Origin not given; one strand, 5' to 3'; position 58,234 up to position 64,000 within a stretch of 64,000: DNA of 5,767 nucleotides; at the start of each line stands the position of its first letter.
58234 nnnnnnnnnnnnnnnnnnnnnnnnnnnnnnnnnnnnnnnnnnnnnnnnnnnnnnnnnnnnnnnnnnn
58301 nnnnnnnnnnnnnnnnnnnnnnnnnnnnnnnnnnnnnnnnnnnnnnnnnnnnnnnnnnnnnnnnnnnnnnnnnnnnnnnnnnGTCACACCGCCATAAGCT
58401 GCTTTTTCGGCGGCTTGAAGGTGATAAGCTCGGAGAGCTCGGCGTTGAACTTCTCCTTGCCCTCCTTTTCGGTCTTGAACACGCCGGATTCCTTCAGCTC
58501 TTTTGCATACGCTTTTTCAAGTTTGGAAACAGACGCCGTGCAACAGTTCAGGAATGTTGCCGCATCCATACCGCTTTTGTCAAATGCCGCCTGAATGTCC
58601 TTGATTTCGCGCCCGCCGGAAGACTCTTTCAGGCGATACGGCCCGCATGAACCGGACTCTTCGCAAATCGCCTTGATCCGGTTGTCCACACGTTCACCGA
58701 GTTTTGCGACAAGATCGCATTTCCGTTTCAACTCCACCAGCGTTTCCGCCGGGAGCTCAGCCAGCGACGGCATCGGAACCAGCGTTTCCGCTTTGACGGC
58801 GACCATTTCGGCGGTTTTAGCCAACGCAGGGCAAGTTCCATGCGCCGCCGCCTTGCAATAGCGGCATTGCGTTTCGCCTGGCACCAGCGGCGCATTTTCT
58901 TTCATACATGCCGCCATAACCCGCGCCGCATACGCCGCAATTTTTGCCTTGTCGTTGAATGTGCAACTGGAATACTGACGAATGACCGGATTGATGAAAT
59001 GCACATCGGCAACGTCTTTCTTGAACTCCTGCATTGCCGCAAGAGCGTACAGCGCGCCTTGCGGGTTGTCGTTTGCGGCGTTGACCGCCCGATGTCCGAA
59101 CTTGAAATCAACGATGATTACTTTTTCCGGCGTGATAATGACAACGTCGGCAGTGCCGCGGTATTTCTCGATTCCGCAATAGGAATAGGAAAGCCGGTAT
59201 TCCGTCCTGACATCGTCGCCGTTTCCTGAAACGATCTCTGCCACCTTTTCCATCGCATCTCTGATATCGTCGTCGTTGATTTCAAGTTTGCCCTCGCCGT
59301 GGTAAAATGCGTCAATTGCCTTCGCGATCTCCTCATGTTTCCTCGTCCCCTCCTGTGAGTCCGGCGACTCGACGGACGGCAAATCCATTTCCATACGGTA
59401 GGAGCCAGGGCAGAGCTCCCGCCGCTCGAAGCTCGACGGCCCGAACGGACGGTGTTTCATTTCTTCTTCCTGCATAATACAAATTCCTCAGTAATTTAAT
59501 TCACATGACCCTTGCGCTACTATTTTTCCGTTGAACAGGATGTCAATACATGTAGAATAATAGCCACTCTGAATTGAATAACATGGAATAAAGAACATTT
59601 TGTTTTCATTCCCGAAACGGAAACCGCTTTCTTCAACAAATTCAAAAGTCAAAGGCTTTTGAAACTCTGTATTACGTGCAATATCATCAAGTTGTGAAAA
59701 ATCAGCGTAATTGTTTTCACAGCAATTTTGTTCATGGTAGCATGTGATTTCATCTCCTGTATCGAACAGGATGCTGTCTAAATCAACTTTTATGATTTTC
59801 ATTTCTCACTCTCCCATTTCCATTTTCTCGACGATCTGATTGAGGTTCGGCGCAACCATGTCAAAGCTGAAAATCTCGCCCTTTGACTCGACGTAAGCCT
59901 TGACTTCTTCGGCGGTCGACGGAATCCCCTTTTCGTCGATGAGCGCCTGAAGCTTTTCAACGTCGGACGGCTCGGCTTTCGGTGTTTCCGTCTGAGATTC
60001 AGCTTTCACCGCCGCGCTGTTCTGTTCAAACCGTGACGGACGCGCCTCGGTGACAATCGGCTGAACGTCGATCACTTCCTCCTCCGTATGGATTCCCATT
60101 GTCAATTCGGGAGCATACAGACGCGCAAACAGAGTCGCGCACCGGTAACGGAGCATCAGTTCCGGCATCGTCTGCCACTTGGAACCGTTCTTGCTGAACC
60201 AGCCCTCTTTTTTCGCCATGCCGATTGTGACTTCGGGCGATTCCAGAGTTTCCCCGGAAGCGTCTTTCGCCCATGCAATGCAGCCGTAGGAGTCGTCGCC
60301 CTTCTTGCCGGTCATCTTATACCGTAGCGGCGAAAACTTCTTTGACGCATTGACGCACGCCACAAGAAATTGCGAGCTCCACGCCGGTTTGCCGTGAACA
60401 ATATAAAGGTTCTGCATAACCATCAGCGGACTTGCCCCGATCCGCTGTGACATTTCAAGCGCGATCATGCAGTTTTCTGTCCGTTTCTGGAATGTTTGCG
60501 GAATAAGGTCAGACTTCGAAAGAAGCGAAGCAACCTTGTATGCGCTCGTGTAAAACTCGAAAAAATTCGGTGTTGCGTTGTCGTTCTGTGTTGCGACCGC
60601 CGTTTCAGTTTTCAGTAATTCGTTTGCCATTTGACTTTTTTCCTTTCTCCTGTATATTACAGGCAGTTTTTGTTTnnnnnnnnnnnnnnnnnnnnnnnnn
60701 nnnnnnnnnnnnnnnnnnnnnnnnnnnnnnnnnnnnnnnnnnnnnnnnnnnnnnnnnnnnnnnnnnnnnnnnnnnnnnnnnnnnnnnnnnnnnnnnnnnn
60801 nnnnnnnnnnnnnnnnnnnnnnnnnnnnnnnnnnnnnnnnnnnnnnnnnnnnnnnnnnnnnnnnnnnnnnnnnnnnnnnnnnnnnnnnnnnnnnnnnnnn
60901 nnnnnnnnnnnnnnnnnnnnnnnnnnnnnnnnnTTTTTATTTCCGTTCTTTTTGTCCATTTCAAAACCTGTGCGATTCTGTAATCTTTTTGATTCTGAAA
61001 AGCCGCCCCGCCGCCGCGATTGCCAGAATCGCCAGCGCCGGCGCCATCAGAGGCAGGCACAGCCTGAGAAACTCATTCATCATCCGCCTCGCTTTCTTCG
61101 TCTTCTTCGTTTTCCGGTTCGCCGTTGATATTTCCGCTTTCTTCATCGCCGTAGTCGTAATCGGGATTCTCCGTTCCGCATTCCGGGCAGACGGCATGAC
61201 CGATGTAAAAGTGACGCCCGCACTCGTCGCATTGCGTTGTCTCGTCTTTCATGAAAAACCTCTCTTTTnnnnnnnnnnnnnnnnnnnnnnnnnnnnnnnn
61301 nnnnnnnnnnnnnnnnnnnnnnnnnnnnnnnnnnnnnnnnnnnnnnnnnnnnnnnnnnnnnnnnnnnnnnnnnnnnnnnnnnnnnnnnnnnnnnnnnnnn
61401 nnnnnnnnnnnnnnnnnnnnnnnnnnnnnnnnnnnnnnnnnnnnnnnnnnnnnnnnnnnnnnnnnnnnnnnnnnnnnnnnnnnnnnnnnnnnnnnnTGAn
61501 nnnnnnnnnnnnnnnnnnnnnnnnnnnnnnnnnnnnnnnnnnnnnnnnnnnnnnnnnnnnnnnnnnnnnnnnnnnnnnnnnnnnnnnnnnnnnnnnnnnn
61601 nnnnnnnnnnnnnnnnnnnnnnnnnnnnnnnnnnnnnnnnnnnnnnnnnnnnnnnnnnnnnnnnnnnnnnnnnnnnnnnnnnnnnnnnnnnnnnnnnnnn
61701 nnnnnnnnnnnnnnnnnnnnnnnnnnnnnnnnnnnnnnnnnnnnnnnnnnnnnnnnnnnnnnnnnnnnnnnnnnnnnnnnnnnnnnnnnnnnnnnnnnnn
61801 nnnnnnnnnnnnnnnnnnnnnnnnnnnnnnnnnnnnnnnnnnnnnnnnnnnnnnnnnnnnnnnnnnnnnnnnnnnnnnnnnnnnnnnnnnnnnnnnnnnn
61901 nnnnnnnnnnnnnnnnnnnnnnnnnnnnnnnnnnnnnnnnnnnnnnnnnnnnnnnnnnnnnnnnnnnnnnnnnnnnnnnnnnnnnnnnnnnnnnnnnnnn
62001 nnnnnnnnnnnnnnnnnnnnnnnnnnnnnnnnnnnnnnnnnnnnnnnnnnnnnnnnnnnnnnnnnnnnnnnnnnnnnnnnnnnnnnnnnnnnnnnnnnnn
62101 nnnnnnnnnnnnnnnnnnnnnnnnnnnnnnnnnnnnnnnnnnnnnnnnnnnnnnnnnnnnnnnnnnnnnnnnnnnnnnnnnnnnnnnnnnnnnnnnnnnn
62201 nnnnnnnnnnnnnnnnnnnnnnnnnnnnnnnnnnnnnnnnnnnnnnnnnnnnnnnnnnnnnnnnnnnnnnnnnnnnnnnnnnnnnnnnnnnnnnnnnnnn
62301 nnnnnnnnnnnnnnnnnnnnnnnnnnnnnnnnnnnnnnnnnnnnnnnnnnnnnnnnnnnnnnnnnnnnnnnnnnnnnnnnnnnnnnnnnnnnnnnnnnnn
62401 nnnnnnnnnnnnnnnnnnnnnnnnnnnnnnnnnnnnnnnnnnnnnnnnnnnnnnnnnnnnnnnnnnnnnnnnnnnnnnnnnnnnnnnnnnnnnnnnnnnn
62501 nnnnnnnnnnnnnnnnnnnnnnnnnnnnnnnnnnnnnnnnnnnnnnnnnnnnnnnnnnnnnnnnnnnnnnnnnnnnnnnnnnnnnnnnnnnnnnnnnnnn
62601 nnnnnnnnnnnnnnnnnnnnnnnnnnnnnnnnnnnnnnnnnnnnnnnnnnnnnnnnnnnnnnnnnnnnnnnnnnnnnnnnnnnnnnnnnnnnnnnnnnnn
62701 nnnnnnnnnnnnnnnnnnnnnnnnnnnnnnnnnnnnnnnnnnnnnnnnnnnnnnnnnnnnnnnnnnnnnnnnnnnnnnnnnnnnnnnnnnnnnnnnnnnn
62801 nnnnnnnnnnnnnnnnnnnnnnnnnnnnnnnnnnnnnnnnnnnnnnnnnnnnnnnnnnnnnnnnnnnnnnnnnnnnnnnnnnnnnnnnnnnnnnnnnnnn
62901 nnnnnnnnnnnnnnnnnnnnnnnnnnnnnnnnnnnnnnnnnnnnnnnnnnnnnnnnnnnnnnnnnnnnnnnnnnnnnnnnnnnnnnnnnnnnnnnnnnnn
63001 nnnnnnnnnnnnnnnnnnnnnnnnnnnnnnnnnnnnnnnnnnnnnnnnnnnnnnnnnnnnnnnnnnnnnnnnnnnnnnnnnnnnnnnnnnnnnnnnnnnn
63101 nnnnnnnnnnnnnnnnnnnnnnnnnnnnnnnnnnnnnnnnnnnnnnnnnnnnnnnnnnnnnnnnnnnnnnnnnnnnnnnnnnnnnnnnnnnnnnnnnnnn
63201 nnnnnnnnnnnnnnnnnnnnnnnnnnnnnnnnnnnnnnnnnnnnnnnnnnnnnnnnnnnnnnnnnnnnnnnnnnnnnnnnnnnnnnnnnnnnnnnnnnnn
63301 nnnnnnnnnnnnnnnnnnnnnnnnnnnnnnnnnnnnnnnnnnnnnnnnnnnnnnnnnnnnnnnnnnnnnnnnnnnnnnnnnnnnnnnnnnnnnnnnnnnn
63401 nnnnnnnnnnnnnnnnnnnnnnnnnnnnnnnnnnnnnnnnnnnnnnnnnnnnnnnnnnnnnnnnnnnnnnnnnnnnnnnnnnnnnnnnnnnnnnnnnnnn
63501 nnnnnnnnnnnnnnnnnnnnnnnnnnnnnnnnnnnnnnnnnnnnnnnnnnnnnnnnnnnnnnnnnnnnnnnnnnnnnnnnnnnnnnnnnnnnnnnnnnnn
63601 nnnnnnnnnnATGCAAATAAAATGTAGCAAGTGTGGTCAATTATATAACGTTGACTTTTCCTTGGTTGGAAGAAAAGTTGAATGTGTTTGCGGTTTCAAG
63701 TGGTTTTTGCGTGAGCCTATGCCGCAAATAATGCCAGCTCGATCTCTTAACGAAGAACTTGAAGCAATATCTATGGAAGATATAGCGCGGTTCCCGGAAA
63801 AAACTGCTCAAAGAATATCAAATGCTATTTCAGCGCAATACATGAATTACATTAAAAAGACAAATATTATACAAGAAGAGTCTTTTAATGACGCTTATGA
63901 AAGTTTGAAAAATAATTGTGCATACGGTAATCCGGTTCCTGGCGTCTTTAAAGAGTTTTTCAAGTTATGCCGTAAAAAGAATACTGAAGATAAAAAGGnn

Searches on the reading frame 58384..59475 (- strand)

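Call 27: search_protein_families(library=pfam, proteins=[window:58384-59475:-], max_evalue=0.01)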
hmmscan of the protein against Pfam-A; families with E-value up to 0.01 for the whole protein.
window:58384-59475:- (363 aa): 2 families
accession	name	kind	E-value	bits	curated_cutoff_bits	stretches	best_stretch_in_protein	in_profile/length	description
PF10926.14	DUF2800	-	3e-30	106.1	21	1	8-360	1-360/368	Protein of unknown function (DUF2800)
PF12705.13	PDDEXK_1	-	1e-07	32.6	22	1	104-210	123-243/247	PD-(D/E)XK nuclease superfamily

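Call 28: search_protein_families(library=phrogs, proteins=[window:58384-59475:-], max_evalue=0.01)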
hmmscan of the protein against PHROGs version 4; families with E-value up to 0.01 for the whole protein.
window:58384-59475:- (363 aa): 3 families
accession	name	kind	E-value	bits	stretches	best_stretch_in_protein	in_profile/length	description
phrog_69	-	DNA, RNA and nucleotide metabolism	1e-46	161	1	2-358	81-453/501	exonuclease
phrog_3953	-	DNA, RNA and nucleotide metabolism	1.1e-08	36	1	7-186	12-170/186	exonuclease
phrog_1218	-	DNA, RNA and nucleotide metabolism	0.0069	16.7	0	102-154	137-192/364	exonuclease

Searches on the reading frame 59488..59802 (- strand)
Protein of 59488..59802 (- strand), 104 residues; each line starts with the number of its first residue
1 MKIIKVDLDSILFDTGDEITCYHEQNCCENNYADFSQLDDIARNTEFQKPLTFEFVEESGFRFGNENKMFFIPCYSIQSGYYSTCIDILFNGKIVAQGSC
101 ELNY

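Call 27: search_protein_families(library=pfam, proteins=[window:59488-59802:-], max_evalue=0.01)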
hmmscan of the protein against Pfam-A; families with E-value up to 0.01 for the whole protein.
window:59488-59802:- (104 aa): 1 family
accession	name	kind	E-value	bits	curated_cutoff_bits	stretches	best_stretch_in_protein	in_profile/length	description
PF24240.1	DUF7448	-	3.7e-06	27.7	27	1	5-88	14-104/104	Domain of unknown function (DUF7448)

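Call 28: search_protein_families(library=phrogs, proteins=[window:59488-59802:-], max_evalue=0.01)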
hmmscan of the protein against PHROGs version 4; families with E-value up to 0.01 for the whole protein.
window:59488-59802:- (104 aa): 1 family
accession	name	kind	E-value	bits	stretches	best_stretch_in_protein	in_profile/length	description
phrog_2650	-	unknown function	0.0052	17.5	0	9-32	30-55/192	-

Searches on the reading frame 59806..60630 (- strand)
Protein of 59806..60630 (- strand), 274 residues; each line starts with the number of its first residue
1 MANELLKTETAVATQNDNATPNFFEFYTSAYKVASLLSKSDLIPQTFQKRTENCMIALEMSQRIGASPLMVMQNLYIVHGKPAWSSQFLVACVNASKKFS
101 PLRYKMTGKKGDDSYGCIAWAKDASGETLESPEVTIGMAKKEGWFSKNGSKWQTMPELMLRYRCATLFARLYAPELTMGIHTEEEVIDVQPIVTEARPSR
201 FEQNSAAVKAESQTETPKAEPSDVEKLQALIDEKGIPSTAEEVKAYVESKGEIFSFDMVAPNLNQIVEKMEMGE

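Call 27: search_protein_families(library=pfam, proteins=[window:59806-60630:-], max_evalue=0.01)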
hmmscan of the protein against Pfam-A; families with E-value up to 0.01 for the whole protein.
window:59806-60630:- (274 aa): 1 family
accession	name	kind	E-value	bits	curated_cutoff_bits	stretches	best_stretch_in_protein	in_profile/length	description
PF03837.19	RecT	-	0.00048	20.2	24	1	140-189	139-190/198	RecT family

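Call 28: search_protein_families(library=phrogs, proteins=[window:59806-60630:-], max_evalue=0.01)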
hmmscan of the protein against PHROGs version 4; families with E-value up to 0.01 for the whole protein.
window:59806-60630:- (274 aa): 2 families
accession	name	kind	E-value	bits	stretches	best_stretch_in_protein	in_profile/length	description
phrog_561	-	DNA, RNA and nucleotide metabolism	3.9e-73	248.8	1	1-233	274-510/633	RecT-like ssDNA annealing protein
phrog_4171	-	DNA, RNA and nucleotide metabolism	2.8e-18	67.7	1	26-222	39-243/392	RecT-like ssDNA annealing protein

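Call 30: find_related_loci(query=window:59806-60630:-, collection=viral_contigs, flank=6000)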
Query window:59806-60630:- (274 aa) in viral_contigs; peptide patterns used: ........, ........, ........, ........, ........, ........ (x = any residue, [..] = any of these).
34 stretches matched a pattern; 32 encode a relative of the query (tblastn E <= 1e-3); 32 distinct loci.
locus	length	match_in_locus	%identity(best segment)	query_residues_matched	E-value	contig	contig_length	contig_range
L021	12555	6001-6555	58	1-191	6e-73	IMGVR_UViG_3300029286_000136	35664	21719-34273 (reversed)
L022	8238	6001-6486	63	27-189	6e-70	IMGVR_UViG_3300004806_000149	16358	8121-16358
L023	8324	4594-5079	62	27-189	4e-69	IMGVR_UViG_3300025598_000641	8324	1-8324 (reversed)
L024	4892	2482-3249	44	1-257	2e-68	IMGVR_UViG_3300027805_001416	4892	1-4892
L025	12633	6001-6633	50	5-211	2e-67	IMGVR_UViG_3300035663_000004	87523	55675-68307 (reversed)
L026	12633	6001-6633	50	5-211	2e-67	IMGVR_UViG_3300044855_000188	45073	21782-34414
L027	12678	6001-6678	46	32-246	4e-65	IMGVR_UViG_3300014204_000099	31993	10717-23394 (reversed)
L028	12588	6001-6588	53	27-219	1e-61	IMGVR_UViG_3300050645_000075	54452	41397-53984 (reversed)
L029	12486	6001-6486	54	27-189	9e-61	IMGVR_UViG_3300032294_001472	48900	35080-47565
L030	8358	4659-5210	49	10-192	2e-60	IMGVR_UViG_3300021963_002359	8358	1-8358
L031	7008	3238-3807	46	4-192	3e-60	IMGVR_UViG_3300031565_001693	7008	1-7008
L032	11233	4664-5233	46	4-192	3e-60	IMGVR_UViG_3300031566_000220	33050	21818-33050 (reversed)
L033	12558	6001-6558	48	8-192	8e-60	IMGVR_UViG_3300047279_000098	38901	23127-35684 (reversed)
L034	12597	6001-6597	49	25-225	2e-59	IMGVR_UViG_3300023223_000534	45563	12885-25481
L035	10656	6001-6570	46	4-192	4e-59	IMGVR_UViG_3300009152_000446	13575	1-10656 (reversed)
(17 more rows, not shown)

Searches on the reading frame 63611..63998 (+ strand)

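Call 27: search_protein_families(library=pfam, proteins=[window:63611-63998:+], max_evalue=0.01)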
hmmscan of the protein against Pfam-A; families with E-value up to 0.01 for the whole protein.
window:63611-63998:+ (129 aa): 1 family
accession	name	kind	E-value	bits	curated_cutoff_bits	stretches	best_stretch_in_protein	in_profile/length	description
PF13717.11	Zn_ribbon_4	-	0.0091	16.4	30.3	0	1-25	1-28/36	zinc-ribbon domain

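Call 28: search_protein_families(library=phrogs, proteins=[window:63611-63998:+], max_evalue=0.01)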
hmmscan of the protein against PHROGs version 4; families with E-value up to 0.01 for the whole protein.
window:63611-63998:+ (129 aa): 0 families
